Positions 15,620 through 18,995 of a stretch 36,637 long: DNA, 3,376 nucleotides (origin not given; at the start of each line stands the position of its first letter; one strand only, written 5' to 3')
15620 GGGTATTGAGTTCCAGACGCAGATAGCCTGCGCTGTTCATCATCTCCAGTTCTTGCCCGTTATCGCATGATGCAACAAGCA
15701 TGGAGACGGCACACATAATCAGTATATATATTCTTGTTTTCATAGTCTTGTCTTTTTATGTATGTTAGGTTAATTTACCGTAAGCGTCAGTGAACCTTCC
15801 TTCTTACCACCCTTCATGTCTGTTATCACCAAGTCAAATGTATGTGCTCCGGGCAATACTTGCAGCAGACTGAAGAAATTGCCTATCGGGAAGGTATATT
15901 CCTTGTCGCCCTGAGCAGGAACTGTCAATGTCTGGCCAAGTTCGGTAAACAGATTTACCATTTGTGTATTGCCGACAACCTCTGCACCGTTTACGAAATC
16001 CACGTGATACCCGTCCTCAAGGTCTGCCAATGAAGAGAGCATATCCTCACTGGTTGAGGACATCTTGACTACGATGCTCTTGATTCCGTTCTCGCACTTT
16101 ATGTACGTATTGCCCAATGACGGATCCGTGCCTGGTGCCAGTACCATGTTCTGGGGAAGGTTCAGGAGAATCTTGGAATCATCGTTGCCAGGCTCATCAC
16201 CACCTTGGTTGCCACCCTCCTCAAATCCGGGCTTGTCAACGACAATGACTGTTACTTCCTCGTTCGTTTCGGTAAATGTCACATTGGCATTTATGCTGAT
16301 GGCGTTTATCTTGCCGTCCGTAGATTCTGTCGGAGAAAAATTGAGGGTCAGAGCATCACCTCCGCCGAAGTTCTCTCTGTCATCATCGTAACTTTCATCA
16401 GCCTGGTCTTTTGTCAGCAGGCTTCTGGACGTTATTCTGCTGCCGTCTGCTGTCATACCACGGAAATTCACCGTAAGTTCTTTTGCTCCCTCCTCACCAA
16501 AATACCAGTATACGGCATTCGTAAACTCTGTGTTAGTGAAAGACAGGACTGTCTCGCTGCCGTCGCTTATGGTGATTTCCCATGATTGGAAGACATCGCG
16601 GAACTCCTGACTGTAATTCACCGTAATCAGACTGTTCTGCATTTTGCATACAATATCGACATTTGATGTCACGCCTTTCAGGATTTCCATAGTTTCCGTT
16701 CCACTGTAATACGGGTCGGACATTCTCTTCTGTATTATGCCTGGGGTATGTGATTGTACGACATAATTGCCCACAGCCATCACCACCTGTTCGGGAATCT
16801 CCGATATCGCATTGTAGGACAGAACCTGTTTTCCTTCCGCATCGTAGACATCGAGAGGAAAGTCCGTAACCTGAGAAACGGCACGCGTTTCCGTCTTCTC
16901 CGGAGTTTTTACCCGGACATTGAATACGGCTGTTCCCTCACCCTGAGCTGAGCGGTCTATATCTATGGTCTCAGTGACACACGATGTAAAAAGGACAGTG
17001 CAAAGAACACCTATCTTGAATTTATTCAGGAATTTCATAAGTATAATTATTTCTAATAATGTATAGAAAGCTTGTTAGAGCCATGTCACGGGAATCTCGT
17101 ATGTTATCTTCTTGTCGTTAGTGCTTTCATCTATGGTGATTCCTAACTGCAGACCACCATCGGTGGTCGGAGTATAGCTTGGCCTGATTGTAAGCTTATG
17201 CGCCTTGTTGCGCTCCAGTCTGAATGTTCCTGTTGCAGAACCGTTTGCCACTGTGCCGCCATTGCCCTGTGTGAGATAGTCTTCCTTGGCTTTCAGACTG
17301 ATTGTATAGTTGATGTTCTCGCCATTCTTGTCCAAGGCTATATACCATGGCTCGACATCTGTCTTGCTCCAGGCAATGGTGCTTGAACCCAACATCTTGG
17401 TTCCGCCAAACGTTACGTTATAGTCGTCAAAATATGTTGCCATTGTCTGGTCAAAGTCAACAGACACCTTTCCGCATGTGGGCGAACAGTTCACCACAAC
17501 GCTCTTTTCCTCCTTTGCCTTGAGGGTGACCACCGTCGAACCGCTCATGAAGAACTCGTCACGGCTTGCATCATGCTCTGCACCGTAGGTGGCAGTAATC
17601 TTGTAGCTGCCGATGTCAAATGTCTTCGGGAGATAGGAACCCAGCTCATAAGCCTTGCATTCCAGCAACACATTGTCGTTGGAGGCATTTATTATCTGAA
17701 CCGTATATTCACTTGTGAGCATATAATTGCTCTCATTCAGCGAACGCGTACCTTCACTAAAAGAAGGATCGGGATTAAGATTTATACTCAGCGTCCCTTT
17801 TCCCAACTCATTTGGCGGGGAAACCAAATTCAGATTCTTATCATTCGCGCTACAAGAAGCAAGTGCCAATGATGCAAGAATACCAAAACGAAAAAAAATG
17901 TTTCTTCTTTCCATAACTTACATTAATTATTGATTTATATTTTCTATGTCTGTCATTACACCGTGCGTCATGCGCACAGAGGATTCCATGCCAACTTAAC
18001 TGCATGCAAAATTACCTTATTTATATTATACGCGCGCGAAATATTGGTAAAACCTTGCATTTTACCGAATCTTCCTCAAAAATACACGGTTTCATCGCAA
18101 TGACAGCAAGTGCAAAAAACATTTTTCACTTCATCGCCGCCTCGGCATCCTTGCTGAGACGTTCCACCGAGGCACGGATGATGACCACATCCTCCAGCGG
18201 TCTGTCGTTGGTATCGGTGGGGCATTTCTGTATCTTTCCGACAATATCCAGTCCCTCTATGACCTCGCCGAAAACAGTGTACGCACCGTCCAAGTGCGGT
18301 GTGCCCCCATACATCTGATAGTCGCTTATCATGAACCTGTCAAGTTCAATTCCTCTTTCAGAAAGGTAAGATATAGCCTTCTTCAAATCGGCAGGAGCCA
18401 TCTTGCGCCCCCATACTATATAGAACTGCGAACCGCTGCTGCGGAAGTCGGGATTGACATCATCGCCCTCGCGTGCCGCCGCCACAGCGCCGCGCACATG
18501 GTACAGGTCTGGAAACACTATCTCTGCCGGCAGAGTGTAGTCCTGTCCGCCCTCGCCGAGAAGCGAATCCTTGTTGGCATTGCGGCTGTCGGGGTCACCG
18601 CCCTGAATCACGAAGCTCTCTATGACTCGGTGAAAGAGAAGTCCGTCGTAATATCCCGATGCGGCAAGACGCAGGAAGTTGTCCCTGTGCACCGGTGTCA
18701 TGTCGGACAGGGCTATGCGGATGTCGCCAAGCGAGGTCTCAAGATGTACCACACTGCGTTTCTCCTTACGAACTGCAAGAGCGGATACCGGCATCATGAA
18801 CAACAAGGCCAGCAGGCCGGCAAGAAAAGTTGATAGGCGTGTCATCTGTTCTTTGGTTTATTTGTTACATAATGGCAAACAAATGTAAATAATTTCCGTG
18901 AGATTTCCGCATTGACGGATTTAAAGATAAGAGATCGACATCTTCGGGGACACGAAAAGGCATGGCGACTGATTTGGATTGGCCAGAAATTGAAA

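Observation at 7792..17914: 10-kb translationally coupled operon of DUF4493-like/PCMD-like surface lipoproteins around one small OM beta-barrel: candidate undescribed cell-surface assembly system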

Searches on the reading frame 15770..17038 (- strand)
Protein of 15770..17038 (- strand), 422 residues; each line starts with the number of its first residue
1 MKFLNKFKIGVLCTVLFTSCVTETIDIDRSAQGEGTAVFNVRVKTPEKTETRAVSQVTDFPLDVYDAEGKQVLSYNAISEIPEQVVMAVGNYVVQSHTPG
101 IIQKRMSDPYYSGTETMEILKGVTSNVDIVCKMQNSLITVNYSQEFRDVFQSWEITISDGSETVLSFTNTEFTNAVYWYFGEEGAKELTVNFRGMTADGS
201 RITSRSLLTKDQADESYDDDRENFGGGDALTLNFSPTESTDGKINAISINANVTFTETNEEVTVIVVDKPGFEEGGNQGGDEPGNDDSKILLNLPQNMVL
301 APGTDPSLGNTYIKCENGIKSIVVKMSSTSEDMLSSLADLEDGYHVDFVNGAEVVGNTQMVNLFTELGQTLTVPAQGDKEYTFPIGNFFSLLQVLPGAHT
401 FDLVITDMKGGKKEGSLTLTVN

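Call 3: search_protein_families(library=pfam, proteins=[window:15770-17038:-], max_evalue=0.1)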
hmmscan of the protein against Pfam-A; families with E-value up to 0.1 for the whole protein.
window:15770-17038:- (422 aa): 1 family
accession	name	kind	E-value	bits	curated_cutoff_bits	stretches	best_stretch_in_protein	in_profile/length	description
PF14900.11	DUF4493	-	1.2e-45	156.5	27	1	33-264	1-224/226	Domain of unknown function (DUF4493)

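Call 4: search_protein_families(library=ncbifam, proteins=[window:15770-17038:-], max_evalue=0.1)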
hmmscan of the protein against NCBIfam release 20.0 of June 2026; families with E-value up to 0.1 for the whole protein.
window:15770-17038:- (422 aa): 1 family
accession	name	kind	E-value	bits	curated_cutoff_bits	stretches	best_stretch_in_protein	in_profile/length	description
NF010489.0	PRK13911.1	equivalog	0.087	12.5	503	0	126-187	27-88/250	exodeoxyribonuclease III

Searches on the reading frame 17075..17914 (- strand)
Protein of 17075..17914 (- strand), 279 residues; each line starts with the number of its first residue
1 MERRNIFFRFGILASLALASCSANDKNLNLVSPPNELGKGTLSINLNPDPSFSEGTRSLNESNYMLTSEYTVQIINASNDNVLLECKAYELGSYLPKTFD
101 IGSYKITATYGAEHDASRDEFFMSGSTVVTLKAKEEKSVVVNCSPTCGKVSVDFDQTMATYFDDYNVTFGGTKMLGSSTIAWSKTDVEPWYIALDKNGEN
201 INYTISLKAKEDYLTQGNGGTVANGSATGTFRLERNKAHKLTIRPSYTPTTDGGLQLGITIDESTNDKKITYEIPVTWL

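Call 3: search_protein_families(library=pfam, proteins=[window:17075-17914:-], max_evalue=0.1)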
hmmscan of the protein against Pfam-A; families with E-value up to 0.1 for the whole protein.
window:17075-17914:- (279 aa): 4 families
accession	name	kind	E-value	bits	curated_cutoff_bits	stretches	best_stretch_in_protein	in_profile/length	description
PF14900.11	DUF4493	-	1.1e-42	146.8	27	1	38-275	1-225/226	Domain of unknown function (DUF4493)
PF22073.2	Cep192_D4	-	0.0099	16.5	35.5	0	226-276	59-107/112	Cep192 domain 4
PF02402.22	Lysis_col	-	0.013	15.7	27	0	2-24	2-25/49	Lysis protein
PF25596.1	CPSase_L_D1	-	0.054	13.8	27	0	120-167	20-66/118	Carbamoyl phosphate synthase preATP-grasp domain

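Call 4: search_protein_families(library=ncbifam, proteins=[window:17075-17914:-], max_evalue=0.1)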
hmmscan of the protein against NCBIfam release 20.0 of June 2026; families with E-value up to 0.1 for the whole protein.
window:17075-17914:- (279 aa): 1 family
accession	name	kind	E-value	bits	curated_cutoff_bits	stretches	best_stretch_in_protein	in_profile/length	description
TIGR01369.1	CPSaseII_lrg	equivalog_domain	0.016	12.8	1027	1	124-165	577-616/1052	carbamoyl-phosphate synthase (glutamine-hydrolyzing) large subunit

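Call 7: search_solved_structures(query=window:17075-17914:-, max_evalue=10)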
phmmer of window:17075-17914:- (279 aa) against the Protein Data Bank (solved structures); distinct sequences matched with E-value up to 10: 6.
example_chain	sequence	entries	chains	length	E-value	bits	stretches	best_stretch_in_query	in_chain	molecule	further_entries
5ihw_A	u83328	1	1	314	0.023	17.4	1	163-269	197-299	Serine-aspartate repeat-containing protein E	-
5dot_A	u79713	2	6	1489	0.029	17.1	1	111-166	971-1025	Carbamoyl-phosphate synthase [ammonia], mitochondrial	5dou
6uel_A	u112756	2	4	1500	0.029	17.1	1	111-166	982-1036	Carbamoyl-phosphate synthase [ammonia], mitochondrial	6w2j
1f6f_B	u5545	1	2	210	0.86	12.3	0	241-275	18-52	PROLACTIN RECEPTOR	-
3npz_B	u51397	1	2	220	1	12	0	241-275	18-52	Prolactin receptor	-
3ew3_B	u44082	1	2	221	1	12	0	241-275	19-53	Prolactin receptor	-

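Call 10: find_homologous_proteins(query=window:17075-17914:-, max_evalue=0.001)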
Query window:17075-17914:- (279 aa): 99 proteins with E <= 0.001 among 1443 candidates.
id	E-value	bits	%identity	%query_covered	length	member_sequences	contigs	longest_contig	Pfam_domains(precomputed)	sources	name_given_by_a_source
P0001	2.0e-170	583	92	100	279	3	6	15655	PF14900.12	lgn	-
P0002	8.4e-158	542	100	87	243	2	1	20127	PF14900.12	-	-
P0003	1.0e-108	381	63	99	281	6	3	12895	PF14900.12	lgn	-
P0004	3.5e-105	369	60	100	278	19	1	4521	PF14900.12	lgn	-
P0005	6.2e-105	369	60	100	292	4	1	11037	PF14900.12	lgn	-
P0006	1.3e-104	368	60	100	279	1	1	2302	PF14900.12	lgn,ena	-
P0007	1.4e-103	364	60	100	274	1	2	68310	PF14900.12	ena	-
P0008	3.2e-103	363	61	96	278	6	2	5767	PF14900.12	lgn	-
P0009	3.4e-103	363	58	100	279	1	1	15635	PF14900.12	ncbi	-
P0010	1.3e-101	358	58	100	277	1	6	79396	PF14900.12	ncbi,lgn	-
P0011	1.7e-101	357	64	87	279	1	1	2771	PF14900.12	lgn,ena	-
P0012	2.2e-101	357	59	100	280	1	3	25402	PF14900.12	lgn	-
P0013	5.6e-101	356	58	100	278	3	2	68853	PF14900.12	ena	-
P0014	6.0e-101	355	58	100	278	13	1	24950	PF14900.12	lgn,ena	-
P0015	1.5e-100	354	57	100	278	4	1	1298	PF14900.12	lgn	-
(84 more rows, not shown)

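Call 20: predict_structure(alignment_id=A1)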
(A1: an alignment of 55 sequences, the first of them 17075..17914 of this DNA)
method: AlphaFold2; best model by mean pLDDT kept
length: 279 residues; sequences in the alignment: 55
mean_pLDDT: 79.5   pTM: 0.73
mean pLDDT of the five models: 79.5, 79.2, 77.6, 77.2, 75.4
residues with pLDDT >= 90: 160; 70-90: 35; 50-70: 35; < 50: 49
segments of 3 or more residues with pLDDT < 50: 1-33, 266-279
pLDDT, mean of each block of 10 residues (from residue 1): 38 43 39 62 93 67 92 97 97 90 97 96 97 94 96 92 94 97 94 96 92 67 83 93 77 55 45 37
secondary structure, 60 per line:
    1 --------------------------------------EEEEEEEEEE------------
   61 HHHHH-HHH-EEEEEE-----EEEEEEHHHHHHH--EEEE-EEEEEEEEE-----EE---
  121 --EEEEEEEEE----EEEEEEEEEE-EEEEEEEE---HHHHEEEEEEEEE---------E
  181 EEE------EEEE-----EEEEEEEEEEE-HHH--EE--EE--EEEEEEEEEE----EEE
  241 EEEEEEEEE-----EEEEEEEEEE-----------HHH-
elements in order: E39-48 H61-65 E71-76 E82-87 H88-94 E97-100 E102-110 E123-131 E136-145 E147-154 H158-161 E162-170 E180-183 E190-193 E199-209 E224-233 E238-249 E255-264

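Call 24: fold_search(model_id=the predicted structure, library=pdb)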
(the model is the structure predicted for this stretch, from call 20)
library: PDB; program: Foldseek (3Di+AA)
matches with E <= 10: 987; with E <= 0.001: 37
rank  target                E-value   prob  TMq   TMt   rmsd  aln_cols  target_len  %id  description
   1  4h40_B                3.3e-07  1.00  0.34  0.31  11.3       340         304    9  Crystal structure of a putative cell adhesion protein (BF2867) from Bacteroides fragilis NCTC 9343 at 2.57 A resolutio (released 2012-10-03)
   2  3up6_A                3.3e-07  1.00  0.34  0.31  14.4       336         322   11  Crystal structure of a putative cell adhesion protein (BACOVA_04078) from Bacteroides ovatus ATCC 8483 at 2.80 A resol (released 2011-12-21)
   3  3up6_B                3.5e-07  1.00  0.35  0.31  14.5       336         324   11  Crystal structure of a putative cell adhesion protein (BACOVA_04078) from Bacteroides ovatus ATCC 8483 at 2.80 A resol (released 2011-12-21)
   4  4h40_A                4.1e-07  1.00  0.35  0.34  11.3       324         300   10  Crystal structure of a putative cell adhesion protein (BF2867) from Bacteroides fragilis NCTC 9343 at 2.57 A resolutio (released 2012-10-03)
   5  4rdb                  6.7e-07  1.00  0.42  0.40   7.8       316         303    9  Crystal structure of an immunoreactive 32 kDa antigen PG49 (PG_0181) from Porphyromonas gingivalis W83 at 1.45 A resolut (released 2014-12-03)
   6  3gf8                  9.2e-07  1.00  0.39  0.39  11.2       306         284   11  Crystal structure of putative polysaccharide binding proteins (DUF1812) (NP_809975.1) from BACTEROIDES THETAIOTAOMICRON  (released 2009-03-24)
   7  3pay_D                1.6e-06  1.00  0.41  0.38   9.0       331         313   11  Crystal structure of a putative adhesin (BACOVA_04077) from Bacteroides ovatus at 2.50 A resolution (released 2010-11-10)
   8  3pay_B                2.5e-06  1.00  0.43  0.40   8.4       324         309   13  Crystal structure of a putative adhesin (BACOVA_04077) from Bacteroides ovatus at 2.50 A resolution (released 2010-11-10)
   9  3pay_A                2.7e-06  1.00  0.40  0.38   8.9       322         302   12  Crystal structure of a putative adhesin (BACOVA_04077) from Bacteroides ovatus at 2.50 A resolution (released 2010-11-10)
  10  4gpv_B                3.4e-06  1.00  0.39  0.35   8.6       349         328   10  Crystal structure of a putative cell adhesion protein (BACEGG_00536) from Bacteroides eggerthii DSM 20697 at 1.67 A re (released 2012-09-19)
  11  4gpv_A                3.8e-06  1.00  0.41  0.36   8.5       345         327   11  Crystal structure of a putative cell adhesion protein (BACEGG_00536) from Bacteroides eggerthii DSM 20697 at 1.67 A re (released 2012-09-19)
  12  3pay_C                7.3e-06  1.00  0.42  0.39   8.2       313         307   12  Crystal structure of a putative adhesin (BACOVA_04077) from Bacteroides ovatus at 2.50 A resolution (released 2010-11-10)
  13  4k4k_B                8.6e-06  1.00  0.34  0.37  11.8       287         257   11  Crystal structure of a putative cell adhesion protein (BACUNI_00621) from Bacteroides uniformis ATCC 8492 at 1.67 A re (released 2013-05-01)
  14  4k4k_A                1.1e-05  1.00  0.32  0.34  10.6       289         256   11  Crystal structure of a putative cell adhesion protein (BACUNI_00621) from Bacteroides uniformis ATCC 8492 at 1.67 A re (released 2013-05-01)
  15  5cag                  1.5e-05  1.00  0.28  0.28  14.0       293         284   10  Crystal structure of a putative adhesin (BACOVA_02677) from Bacteroides ovatus ATCC 8483 at 3.00 A resolution (PSI Commu (released 2015-10-14)
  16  4qdg_A                1.6e-05  1.00  0.41  0.38   8.4       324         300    8  Crystal structure of a putative adhesin (BT2657) from Bacteroides thetaiotaomicron VPI-5482 at 2.20 A resolution (PSI  (released 2014-06-11)
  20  4qdg_B                5.5e-05  1.00  0.43  0.40   8.0       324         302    9  Crystal structure of a putative adhesin (BT2657) from Bacteroides thetaiotaomicron VPI-5482 at 2.20 A resolution (PSI  (released 2014-06-11)
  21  3r4r_A                6.5e-05  1.00  0.43  0.43   8.3       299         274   11  Crystal structure of a fimbrial assembly protein (BDI_3522) from Parabacteroides distasonis ATCC 8503 at 2.38 A resolu (released 2011-03-30)
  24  4eps                  1.1e-04  0.99  0.29  0.19  12.4       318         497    9  Crystal structure of a fimbrial protein (BACOVA_04982) from Bacteroides ovatus ATCC 8483 at 1.85 A resolution (released 2012-06-13)
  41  5nf3                  3.4e-03  0.97  0.34  0.21  12.1       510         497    6  The fimbrial shaft protein Mfa1 from Porphyromonas gingivalis-C-terminal deletion (released 2018-02-07)
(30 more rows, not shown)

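Call 59: search_solved_structures(query=A1, max_evalue=10)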
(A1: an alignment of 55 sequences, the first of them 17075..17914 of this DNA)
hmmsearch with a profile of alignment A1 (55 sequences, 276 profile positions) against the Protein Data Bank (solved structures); distinct sequences matched with E-value up to 10: 6.
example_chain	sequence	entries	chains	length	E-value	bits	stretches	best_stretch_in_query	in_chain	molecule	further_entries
6fwx_A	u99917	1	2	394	0.011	18.5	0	95-125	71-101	Titin,Titin,Titin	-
1tzf_A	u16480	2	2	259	0.049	16.3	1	156-255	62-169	Glucose-1-phosphate cytidylyltransferase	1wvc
6jdt_A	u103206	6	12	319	0.5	13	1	152-178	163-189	Beta-xylanase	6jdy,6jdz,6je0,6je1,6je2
7wha_A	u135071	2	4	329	0.53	12.9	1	152-178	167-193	Beta-xylanase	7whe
7wh6_A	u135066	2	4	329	0.62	12.7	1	152-178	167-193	Beta-xylanase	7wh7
1ya5_A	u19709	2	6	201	1.1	11.9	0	95-125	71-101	N2B-TITIN ISOFORM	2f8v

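Call 63: find_encoding_contigs(protein=P0001, flank=10000, max_places=4)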
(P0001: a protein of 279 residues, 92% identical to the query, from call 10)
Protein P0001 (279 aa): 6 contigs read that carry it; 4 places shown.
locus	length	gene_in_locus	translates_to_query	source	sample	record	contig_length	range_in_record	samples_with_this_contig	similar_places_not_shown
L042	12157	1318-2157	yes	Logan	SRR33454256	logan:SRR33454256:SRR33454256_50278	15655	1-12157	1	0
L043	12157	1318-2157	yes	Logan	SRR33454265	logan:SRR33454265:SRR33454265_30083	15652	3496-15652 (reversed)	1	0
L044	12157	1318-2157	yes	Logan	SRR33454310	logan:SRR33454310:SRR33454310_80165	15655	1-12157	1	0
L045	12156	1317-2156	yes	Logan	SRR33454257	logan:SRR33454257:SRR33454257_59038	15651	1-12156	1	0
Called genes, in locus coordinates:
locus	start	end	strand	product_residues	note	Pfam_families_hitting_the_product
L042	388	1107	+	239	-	PF00160:Pro_isomerase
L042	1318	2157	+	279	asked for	PF14900:DUF4493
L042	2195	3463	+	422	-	PF14900:DUF4493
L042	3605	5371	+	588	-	PF14900:DUF4493, PF13201:PCMD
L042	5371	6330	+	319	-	-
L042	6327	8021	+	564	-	PF16656:Pur_ac_phosph_N (weak), PF13201:PCMD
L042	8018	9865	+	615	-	PF14900:DUF4493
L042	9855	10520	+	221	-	PF14900:DUF4493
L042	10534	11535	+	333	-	-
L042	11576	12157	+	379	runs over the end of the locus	PF12833:HTH_18 (faint)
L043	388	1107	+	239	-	PF00160:Pro_isomerase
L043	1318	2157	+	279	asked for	PF14900:DUF4493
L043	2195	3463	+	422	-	PF14900:DUF4493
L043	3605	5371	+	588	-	PF14900:DUF4493, PF16656:Pur_ac_phosph_N (faint), PF13201:PCMD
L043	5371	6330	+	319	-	-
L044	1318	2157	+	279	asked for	PF14900:DUF4493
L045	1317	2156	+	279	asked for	PF14900:DUF4493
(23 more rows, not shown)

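Call 81: search_protein_families(library=pfam, alignment_id=A1, max_evalue=10)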
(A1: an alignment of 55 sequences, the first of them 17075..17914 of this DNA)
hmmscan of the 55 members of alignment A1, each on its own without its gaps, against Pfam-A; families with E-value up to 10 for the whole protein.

A. member 1, window:17075-17914:- (279 aa): 5 families
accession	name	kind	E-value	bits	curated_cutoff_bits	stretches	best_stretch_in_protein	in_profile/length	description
PF14900.11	DUF4493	-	1.1e-42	146.8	27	1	38-275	1-225/226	Domain of unknown function (DUF4493)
PF22073.2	Cep192_D4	-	0.0099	16.5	35.5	1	226-276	59-107/112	Cep192 domain 4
PF02402.22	Lysis_col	-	0.013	15.7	27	1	2-24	2-25/49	Lysis protein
PF25596.1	CPSase_L_D1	-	0.054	13.8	27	1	120-167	20-66/118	Carbamoyl phosphate synthase preATP-grasp domain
PF16392.11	DUF5001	-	0.17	12.4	23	0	61-102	5-46/86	Ig-like domain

B. families by the number of members that match (of 55 scanned): 86 families (the first 25 are shown)
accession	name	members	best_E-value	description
PF14900.11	DUF4493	55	3.6e-57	Domain of unknown function (DUF4493)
PF22073.2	Cep192_D4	24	0.00027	Cep192 domain 4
PF16392.11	DUF5001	10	0.0024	Ig-like domain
PF06280.18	fn3_5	9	0.014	Fn3-like domain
PF19408.5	PKD_6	7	0.027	PKD-like domain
PF00630.25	Filamin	6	0.0042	Filamin/ABP280 repeat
PF14734.12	DUF4469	6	0.019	Domain of unknown function (DUF4469) with IG-like fold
PF14344.12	DUF4397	5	0.00012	Domain of unknown function (DUF4397)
PF24612.2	Ig_TgrO1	5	0.043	TgrO1-like, immunoglobulin-like domain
PF17766.7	fn3_6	5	0.075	Fibronectin type-III domain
PF01917.21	Arch_flagellin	5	0.75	Archaebacterial flagellin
PF06586.17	TraK_N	4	0.00015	TraK N-terminal domain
PF00114.24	Pilin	4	0.02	Pilin (bacterial filament)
PF01835.25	MG2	4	0.024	MG2 domain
PF23926.2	LtfC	4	0.057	LtfC-like, beta-sandwich domain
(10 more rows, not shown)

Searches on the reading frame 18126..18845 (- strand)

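Call 48: search_protein_families(library=pfam, proteins=[window:18126-18845:-], max_evalue=0.001)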
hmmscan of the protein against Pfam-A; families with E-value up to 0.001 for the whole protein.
window:18126-18845:- (239 aa): 1 family
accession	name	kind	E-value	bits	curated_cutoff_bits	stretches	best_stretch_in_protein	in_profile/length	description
PF00160.26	Pro_isomerase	-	4.3e-41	141.2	21.7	1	33-227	2-159/159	Cyclophilin type peptidyl-prolyl cis-trans isomerase/CLD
